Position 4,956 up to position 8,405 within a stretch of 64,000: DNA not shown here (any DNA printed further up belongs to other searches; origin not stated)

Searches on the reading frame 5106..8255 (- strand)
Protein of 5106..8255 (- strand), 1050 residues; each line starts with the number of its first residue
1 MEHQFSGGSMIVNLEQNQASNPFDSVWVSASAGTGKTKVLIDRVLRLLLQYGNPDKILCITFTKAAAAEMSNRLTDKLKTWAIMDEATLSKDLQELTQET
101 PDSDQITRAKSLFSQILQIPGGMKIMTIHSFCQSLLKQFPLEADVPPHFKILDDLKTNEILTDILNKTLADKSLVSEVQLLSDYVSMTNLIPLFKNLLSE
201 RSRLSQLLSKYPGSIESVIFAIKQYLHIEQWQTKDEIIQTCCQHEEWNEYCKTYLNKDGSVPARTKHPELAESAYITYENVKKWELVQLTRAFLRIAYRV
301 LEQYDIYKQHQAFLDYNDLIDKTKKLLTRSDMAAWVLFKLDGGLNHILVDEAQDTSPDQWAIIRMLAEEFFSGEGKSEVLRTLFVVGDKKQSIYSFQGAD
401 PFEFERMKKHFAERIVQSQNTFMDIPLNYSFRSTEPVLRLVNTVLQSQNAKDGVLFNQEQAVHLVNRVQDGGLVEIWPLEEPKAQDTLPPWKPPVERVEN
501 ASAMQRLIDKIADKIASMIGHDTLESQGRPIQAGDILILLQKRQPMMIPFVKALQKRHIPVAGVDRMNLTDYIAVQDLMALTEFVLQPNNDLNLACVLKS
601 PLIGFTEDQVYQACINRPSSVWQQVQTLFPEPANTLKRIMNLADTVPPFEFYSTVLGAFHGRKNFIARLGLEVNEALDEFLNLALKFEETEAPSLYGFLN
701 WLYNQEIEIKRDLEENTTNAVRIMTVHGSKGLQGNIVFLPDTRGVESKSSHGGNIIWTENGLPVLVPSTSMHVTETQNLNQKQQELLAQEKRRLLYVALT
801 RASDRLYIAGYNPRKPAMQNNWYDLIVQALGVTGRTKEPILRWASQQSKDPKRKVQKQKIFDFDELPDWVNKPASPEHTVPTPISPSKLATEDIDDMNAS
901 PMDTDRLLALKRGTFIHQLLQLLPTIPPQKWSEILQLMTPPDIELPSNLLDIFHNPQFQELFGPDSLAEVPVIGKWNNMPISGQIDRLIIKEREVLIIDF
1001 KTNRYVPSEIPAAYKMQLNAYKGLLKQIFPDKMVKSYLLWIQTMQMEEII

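Call 19: search_protein_families(library=pfam, proteins=[window:5106-8255:-], max_evalue=0.01)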
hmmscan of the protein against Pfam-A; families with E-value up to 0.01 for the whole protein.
window:5106-8255:- (1050 aa): 7 families
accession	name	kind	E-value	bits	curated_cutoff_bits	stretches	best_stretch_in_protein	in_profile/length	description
PF00580.27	UvrD-helicase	-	5.2e-56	190.7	23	1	13-411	2-270/271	UvrD/REP helicase N-terminal domain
PF13361.12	UvrD_C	-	2.4e-19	70.4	25.6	2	675-809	239-346/350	UvrD-like helicase C-terminal domain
PF13245.12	AAA_19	-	3.7e-14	53.5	25.1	2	25-155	13-72/134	AAA domain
PF13538.12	UvrD_C_2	-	2.1e-09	37.5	27.4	1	788-808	31-51/52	UvrD-like helicase C-terminal domain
PF12705.13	PDDEXK_1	-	1.4e-06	28.9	22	1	970-1029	113-173/247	PD-(D/E)XK nuclease superfamily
PF13087.12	AAA_12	-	0.0018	18.3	27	0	704-810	120-192/195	AAA domain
PF01443.25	Viral_helicase1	-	0.0033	17.7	21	0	783-808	201-226/228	Viral superfamily 1 RNA helicase core domain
